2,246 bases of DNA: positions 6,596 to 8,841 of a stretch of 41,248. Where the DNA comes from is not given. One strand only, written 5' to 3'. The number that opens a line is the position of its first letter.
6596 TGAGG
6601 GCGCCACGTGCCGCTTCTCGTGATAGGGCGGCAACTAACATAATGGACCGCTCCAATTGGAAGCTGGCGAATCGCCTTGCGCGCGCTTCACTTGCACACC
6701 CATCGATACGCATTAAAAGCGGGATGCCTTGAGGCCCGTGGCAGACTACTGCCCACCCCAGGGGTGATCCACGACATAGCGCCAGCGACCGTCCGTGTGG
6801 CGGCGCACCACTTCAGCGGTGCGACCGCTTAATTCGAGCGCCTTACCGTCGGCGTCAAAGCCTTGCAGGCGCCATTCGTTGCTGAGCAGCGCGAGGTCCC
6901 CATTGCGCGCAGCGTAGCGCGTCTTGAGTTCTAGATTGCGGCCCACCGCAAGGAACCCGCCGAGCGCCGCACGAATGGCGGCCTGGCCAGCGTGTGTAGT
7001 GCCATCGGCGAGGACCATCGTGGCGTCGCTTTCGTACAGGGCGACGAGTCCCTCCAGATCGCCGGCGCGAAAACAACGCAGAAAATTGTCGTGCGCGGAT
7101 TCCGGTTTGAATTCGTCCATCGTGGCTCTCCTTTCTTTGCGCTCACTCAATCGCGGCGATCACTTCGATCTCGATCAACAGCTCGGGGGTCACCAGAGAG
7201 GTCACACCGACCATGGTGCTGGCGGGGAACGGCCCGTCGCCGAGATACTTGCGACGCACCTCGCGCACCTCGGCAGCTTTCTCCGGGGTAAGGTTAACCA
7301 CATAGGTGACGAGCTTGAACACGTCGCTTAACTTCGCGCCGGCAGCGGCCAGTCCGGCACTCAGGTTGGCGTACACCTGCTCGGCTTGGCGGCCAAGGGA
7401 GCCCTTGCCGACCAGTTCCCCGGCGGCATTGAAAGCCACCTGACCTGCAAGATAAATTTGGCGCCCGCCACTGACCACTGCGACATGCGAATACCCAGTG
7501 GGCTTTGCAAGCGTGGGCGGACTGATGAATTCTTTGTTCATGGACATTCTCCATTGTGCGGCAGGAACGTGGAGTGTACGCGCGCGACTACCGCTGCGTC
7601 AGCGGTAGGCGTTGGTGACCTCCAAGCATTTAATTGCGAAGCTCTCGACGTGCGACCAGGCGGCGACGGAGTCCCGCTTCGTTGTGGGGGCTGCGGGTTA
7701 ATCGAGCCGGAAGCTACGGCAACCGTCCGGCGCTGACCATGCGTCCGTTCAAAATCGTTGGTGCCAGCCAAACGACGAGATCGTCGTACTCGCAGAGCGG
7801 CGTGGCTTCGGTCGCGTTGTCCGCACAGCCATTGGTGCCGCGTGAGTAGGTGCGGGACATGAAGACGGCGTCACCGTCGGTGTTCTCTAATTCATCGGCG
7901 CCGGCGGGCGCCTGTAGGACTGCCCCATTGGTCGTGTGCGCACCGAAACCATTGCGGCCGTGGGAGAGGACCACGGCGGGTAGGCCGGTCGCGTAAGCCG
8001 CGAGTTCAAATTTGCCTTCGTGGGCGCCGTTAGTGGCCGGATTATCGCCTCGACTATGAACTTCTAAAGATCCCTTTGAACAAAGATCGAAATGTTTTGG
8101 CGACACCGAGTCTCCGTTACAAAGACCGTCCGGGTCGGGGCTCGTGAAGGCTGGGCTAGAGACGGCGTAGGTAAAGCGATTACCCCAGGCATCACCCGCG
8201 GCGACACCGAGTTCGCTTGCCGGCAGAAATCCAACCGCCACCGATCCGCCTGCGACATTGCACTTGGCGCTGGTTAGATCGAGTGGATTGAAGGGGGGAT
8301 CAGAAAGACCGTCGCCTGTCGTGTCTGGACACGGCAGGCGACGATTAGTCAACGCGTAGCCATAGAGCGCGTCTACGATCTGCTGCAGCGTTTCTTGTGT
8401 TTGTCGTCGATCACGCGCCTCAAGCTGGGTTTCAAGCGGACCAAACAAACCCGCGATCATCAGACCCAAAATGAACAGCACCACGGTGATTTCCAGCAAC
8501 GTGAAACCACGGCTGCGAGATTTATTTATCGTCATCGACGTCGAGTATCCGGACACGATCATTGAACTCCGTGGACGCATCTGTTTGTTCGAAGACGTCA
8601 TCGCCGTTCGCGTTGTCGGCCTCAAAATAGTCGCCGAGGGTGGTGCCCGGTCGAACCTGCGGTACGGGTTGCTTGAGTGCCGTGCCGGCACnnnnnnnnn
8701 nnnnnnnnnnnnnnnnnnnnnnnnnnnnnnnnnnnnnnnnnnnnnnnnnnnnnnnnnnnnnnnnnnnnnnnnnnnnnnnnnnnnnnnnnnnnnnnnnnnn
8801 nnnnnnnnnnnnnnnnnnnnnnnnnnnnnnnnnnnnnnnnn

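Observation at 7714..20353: Compact, re-ordered MSH/T2SS-like type IV filament operon with a minimal pilin set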

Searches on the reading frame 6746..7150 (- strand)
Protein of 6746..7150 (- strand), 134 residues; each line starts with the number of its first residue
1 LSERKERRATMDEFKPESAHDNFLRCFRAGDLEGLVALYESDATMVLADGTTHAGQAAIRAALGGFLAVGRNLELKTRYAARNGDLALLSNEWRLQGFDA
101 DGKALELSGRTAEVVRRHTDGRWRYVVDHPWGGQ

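Call 9: search_protein_families(library=pfam, proteins=[window:6746-7150:-], max_evalue=0.001)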
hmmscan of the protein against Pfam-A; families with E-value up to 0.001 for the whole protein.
window:6746-7150:- (134 aa): 3 families
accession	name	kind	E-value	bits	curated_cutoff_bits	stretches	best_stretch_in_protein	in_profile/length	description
PF12680.13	SnoaL_2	-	1.2e-10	42.3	27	1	22-125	3-101/102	SnoaL-like domain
PF14534.12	DUF4440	-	9.7e-10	39.3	25.2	1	19-124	4-106/107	Domain of unknown function (DUF4440)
PF13474.12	SnoaL_3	-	1.4e-06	29.1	22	1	18-126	3-112/121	SnoaL-like domain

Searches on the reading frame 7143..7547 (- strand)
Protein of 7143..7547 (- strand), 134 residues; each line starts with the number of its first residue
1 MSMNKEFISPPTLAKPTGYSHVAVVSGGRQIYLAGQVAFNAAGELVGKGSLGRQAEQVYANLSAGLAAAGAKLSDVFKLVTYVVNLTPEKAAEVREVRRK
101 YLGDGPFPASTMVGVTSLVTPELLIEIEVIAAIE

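Call 9: search_protein_families(library=pfam, proteins=[window:7143-7547:-], max_evalue=0.001)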
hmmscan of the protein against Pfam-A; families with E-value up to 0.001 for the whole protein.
window:7143-7547:- (134 aa): 1 family
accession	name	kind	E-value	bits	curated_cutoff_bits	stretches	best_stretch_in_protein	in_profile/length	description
PF01042.26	Ribonuc_L-PSP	-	2.2e-23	83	27.3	1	17-133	9-121/121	Endoribonuclease L-PSP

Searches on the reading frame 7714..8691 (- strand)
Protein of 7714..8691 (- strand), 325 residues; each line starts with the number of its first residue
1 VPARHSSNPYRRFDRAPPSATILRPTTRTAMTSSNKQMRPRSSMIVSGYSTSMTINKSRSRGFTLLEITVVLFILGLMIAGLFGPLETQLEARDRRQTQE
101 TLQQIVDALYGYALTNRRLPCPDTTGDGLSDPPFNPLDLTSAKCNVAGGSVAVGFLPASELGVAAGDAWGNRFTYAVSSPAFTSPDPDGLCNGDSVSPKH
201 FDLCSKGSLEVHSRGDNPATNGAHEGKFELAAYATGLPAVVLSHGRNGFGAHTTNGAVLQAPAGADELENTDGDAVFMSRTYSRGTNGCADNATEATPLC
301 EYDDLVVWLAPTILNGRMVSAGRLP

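Call 4: search_protein_families(library=pfam, proteins=[window:7714-8691:-], max_evalue=0.01)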
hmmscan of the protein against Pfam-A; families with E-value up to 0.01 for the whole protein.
window:7714-8691:- (325 aa): 1 family
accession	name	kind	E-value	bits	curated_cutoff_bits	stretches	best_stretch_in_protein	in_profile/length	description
PF07963.17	N_methyl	-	7.2e-07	29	21.2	1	58-83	2-27/27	Prokaryotic N-terminal methylation motif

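Call 5: search_protein_families(library=ncbifam, proteins=[window:7714-8691:-], max_evalue=0.01)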
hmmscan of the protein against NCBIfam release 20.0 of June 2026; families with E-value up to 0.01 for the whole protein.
window:7714-8691:- (325 aa): 5 families
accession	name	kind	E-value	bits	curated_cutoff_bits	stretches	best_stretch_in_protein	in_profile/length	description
TIGR01710.1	typeII_sec_gspG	equivalog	2.9e-09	37.1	88.85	1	61-131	1-71/134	type II secretion system major pseudopilin GspG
TIGR01708.2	typeII_sec_gspH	equivalog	6.5e-06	26.2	80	1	60-109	1-50/169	type II secretion system minor pseudopilin GspH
TIGR02532.1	IV_pilin_GFxxxE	domain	0.00033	20.4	16.3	1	61-81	2-22/24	prepilin-type N-terminal cleavage/methylation domain-containing protein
NF041013.1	T4P_ComGE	equivalog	0.00044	20.3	49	1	60-111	3-55/83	competence type IV pilus minor pilin ComGE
NF040982.1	ComGD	equivalog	0.0084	16.5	70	0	61-116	2-57/139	competence type IV pilus minor pilin ComGD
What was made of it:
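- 7714..8535 (-): 273-aa prepilin with a canonical class III signal (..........|FTLLE) and six Cys. Pfam N_methyl, E=7e-7, and TIGR02532 (calls 4, 5).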
